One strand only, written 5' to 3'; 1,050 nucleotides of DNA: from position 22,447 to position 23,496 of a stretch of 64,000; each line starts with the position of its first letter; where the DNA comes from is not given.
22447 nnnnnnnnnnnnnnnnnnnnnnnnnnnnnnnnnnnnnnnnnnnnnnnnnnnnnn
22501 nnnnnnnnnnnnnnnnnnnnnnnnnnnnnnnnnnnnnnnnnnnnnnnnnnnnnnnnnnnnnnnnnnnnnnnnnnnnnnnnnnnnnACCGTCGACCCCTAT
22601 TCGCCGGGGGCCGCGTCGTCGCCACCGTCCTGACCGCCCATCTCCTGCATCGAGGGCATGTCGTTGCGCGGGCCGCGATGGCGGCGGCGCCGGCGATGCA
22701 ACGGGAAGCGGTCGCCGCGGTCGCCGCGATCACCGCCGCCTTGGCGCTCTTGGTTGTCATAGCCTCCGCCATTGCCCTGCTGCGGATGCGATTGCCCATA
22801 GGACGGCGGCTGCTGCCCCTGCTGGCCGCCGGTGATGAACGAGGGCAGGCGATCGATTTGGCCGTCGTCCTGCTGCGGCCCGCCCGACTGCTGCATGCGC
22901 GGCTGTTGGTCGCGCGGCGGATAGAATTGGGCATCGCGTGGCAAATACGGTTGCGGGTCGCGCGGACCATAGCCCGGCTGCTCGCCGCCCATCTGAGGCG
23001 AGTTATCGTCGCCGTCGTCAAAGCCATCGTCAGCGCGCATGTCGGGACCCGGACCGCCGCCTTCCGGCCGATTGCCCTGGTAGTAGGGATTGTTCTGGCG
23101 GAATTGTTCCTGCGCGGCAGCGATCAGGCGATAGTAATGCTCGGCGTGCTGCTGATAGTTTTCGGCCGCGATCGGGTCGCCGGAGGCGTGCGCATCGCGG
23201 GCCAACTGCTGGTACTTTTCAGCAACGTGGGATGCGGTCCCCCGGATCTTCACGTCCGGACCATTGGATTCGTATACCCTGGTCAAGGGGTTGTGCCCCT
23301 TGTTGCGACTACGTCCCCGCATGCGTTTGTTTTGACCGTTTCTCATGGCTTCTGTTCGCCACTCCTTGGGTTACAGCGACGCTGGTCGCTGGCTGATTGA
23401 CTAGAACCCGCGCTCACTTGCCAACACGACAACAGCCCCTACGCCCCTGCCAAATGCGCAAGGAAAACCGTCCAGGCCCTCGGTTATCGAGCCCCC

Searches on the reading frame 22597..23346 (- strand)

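Call 79: search_protein_families(library=pfam, proteins=[window:22597-23346:-], max_evalue=0.0001)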
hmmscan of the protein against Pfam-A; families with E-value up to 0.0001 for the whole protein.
window:22597-23346:- (249 aa): 1 family
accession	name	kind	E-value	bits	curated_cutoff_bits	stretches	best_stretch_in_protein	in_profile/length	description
PF13763.11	DUF4167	-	4.7e-32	110.5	25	1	8-81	5-78/78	Domain of unknown function (DUF4167)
